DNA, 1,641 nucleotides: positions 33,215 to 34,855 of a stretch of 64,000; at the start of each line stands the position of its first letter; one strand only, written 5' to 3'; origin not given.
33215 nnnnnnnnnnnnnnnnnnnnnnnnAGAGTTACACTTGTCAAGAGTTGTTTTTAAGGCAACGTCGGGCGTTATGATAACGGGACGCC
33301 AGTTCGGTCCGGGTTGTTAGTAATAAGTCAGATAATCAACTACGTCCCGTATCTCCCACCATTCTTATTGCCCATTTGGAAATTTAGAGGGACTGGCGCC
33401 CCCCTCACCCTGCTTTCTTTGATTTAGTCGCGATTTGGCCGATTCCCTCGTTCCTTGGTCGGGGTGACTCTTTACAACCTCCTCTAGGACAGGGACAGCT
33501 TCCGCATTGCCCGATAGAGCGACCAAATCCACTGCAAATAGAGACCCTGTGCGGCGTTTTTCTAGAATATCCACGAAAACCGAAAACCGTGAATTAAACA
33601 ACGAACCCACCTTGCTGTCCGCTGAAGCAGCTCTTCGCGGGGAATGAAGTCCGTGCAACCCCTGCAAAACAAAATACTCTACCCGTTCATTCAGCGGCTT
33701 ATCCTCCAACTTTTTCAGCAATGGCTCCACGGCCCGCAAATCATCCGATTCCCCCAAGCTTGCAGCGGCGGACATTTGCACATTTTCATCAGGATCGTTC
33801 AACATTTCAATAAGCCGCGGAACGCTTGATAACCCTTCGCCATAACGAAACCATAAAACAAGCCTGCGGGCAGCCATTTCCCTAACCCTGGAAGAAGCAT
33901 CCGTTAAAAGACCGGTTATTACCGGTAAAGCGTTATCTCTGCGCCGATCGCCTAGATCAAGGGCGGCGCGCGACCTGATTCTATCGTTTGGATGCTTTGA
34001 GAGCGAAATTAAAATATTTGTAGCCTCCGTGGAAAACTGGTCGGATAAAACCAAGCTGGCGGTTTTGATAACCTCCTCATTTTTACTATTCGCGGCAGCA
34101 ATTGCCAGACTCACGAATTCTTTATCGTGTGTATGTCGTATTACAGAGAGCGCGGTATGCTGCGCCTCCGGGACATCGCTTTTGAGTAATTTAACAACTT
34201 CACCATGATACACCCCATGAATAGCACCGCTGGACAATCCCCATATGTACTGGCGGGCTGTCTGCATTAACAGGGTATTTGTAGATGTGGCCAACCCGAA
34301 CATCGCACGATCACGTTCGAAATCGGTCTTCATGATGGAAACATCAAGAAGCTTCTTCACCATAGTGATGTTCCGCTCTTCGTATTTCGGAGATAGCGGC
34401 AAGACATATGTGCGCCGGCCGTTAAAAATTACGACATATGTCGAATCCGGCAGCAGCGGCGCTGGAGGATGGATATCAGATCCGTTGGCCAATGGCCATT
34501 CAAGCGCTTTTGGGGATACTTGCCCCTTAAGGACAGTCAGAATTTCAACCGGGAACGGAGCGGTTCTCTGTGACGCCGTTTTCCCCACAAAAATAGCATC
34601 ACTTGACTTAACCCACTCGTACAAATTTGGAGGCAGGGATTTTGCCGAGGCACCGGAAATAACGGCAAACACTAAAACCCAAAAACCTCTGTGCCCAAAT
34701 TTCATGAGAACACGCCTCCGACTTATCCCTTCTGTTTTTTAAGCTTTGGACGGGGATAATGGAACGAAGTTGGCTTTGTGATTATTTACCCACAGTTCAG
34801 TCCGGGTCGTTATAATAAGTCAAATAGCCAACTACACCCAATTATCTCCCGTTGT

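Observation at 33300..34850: About 58 bp imperfect direct repeats bracket the HEAT-repeat gene like cassette boundaries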

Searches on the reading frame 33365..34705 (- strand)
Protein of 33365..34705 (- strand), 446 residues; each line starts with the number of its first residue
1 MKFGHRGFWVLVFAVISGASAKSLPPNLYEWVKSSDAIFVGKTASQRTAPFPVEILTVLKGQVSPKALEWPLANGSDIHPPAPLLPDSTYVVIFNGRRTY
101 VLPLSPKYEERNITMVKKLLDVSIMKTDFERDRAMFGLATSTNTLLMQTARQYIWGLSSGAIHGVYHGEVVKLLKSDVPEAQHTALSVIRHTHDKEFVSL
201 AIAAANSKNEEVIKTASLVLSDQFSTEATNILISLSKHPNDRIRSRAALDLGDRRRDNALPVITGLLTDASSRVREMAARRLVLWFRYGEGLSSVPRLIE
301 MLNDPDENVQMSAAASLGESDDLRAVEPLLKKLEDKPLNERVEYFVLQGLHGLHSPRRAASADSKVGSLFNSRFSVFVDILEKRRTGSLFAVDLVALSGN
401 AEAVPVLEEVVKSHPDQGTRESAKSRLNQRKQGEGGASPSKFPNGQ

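Call 9: search_protein_families(library=pfam, proteins=[window:33365-34705:-], max_evalue=0.01)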
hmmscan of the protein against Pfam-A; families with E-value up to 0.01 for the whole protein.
window:33365-34705:- (446 aa): 5 families
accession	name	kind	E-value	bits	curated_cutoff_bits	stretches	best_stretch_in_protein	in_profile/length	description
PF13646.12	HEAT_2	-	5.8e-22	78.2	27.7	2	232-282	4-55/88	HEAT repeats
PF02985.28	HEAT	-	8e-11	41.6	23.5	1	295-319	2-26/31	HEAT repeat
PF00514.29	Arm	-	4e-08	33.5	20.6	0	295-318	14-37/41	Armadillo/beta-catenin-like repeat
PF13513.12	HEAT_EZ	-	8.8e-07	29.8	27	0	295-318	30-53/55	HEAT-like repeat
PF03130.22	HEAT_PBS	-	1.7e-05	25.3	20.9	0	309-335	1-27/27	PBS lyase HEAT-like repeat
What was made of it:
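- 33365..34705 (-): HEAT-repeat gene (446 aa): the foreign single-gene cargo between the two copies. Pfam HEAT_2 at 5.8e-22 (call 9).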

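Call 10: find_encoding_contigs(protein=window:33365-34705:-, flank=10000, max_places=10)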
Protein window:33365-34705:- (446 aa): 1 contig read that carries it; 1 place shown.
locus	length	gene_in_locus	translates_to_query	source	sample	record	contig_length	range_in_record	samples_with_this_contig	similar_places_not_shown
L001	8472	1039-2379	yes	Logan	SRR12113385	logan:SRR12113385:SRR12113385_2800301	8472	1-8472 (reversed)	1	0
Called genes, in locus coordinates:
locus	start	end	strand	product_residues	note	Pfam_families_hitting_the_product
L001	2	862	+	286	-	?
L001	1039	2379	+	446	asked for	PF03130:HEAT_PBS (faint), PF13513:HEAT_EZ (faint), PF00514:Arm (faint), PF02985:HEAT (faint), PF13646:HEAT_2 (weak)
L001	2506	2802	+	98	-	PF05015:HigB-like_toxin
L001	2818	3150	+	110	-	PF01381:HTH_3 (weak)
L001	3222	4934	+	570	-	-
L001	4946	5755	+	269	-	PF13424:TPR_12 (faint)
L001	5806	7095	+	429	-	PF02321:OEP (weak)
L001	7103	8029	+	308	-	PF25954:Beta-barrel_RND_2 (weak), PF25990:Beta-barrel_YknX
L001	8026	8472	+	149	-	?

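Call 13: find_homologous_proteins(query=window:33365-34705:-)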
Query window:33365-34705:- (446 aa): 10 proteins with E <= 0.001 among 8000 candidates.
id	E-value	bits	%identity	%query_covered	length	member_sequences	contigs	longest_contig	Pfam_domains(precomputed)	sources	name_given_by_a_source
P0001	9.7e-291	982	100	100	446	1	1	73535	PF00514.30,PF02985.29,PF03130.23,PF13513.13,PF13646.13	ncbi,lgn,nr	ncbi:MAG: HEAT repeat domain-containing protein [Elusimicrobia bacterium]|nr:HEAT repeat domain-cont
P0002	8.5e-204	695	76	97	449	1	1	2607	PF00514.30,PF02985.29,PF03130.23,PF13513.13,PF13646.13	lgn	-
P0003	1.1e-196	672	72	97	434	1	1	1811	PF00514.30,PF02985.29,PF03130.23,PF13513.13,PF13646.13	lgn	-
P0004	3.9e-156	538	60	96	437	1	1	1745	PF00514.30,PF02985.29,PF13646.13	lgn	-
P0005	5.1e-154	531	62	94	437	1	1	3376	PF00514.30,PF02985.29,PF03130.23,PF13513.13,PF13646.13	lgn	-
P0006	3.7e-12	64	34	31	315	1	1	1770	PF21581.4,PF12717.14,PF00514.30,PF02985.29,PF11838.15,PF03130.23,PF13513.13,PF01602.27,PF13646.13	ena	-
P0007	4.6e-9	54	30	23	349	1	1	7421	PF23271.2,PF12717.14,PF00514.30,PF02985.29,PF03130.23,PF13513.13,PF13646.13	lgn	-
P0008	5.2e-6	44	38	14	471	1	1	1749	PF12717.14,PF00514.30,PF26715.1,PF22646.3,PF12755.14,PF02985.29,PF01602.27,PF25786.1,PF03130.23,PF13513.13,PF13646.13,PF23227.2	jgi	jgi:HEAT repeat protein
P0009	2.1e-4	39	28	27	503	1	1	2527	PF21581.4,PF12717.14,PF00514.30,PF02985.29,PF03130.23,PF27207.1,PF13513.13,PF01602.27,PF13646.13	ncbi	-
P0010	9.3e-4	37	39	20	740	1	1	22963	PF00514.30,PF02985.29,PF03130.23,PF13513.13,PF13646.13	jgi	jgi:HEAT repeat protein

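Call 14: find_encoding_contigs(protein=P0002, flank=10000)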
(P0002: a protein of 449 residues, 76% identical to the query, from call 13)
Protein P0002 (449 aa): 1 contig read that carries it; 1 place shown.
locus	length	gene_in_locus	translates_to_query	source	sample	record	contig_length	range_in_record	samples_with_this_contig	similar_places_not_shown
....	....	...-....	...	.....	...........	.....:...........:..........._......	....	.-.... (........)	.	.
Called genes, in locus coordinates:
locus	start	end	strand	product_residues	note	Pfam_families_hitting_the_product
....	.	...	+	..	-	?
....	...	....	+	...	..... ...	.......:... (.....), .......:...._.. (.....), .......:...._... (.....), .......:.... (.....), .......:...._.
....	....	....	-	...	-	-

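Call 15: find_encoding_contigs(protein=P0005, flank=10000)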
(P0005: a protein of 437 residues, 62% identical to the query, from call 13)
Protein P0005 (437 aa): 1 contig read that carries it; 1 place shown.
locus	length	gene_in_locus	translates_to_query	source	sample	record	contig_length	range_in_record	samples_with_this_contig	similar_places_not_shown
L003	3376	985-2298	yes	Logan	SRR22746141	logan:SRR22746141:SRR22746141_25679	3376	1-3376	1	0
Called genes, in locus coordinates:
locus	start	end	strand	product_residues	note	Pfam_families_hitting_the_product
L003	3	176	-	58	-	?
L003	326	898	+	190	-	PF00545:Ribonuclease (faint)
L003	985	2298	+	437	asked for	PF02985:HEAT (faint), PF00514:Arm (faint), PF13513:HEAT_EZ (faint), PF13646:HEAT_2 (weak), PF03130:HEAT_PBS (faint), PF13646:HEAT_2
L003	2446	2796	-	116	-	PF00581:Rhodanese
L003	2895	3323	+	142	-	-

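Call 16: find_encoding_contigs(protein=P0003, flank=10000)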
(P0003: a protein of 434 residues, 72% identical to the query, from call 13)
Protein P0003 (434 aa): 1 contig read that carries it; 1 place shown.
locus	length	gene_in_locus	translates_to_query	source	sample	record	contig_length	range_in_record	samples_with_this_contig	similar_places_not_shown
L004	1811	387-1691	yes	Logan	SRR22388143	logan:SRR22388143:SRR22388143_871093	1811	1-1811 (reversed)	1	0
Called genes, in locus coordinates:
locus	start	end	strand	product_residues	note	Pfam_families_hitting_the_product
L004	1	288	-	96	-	?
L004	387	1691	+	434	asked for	PF03130:HEAT_PBS (faint), PF13513:HEAT_EZ (faint), PF00514:Arm (faint), PF02985:HEAT (faint), PF13646:HEAT_2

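Call 17: find_encoding_contigs(protein=P0004, flank=10000)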
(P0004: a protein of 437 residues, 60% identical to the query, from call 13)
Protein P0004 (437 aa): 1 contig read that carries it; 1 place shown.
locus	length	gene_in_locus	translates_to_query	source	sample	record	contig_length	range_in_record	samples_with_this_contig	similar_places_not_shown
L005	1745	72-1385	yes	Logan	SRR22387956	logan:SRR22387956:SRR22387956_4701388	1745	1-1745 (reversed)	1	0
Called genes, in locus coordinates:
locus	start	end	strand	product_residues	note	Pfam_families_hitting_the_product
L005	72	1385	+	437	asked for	PF02985:HEAT (faint), PF00514:Arm (faint), PF13646:HEAT_2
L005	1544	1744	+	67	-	?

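Call 63: search_protein_families(library=padloc, proteins=[window:33365-34705:-], max_evalue=0.01)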
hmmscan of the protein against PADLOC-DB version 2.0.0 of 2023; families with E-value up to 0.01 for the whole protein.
window:33365-34705:- (446 aa): 3 families
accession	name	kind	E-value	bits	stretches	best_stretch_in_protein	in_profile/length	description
PDLC02919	HEAT-ARM_XIII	-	1.7e-07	27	1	172-334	799-1384/1972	-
PDLC02973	WGR_XIII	-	1.7e-05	21.5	1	168-264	448-547/973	-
PDLC01150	HEAT_CxxC_PDDEXK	-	0.0092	13.3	0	207-285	3-85/288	HEAT_CxxC_PD-DEXK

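Call 64: search_protein_families(library=ncbifam, proteins=[window:33365-34705:-], max_evalue=0.001)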
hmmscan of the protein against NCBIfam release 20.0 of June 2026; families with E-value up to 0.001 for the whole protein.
window:33365-34705:- (446 aa): 2 families
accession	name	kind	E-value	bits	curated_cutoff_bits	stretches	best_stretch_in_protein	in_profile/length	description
NF045915.1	PhycobilmeDegNblB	equivalog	5e-07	29.5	300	0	194-278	128-212/214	phycobilisome degradation protein NblB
NF007244.0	PRK09687.1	equivalog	3.5e-05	23.2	275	0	222-336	117-237/285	putative lyase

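Call 81: search_dna_similar(query=window:33365-34705:-, collection=plasmids, mode=protein, max_rows=10)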
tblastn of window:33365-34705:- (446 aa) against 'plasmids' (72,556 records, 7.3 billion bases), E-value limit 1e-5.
No match.

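Call 82: search_dna_similar(query=window:33365-34705:-, collection=phages, mode=protein, max_rows=10)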
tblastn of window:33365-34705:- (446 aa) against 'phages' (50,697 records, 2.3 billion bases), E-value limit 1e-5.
No match.
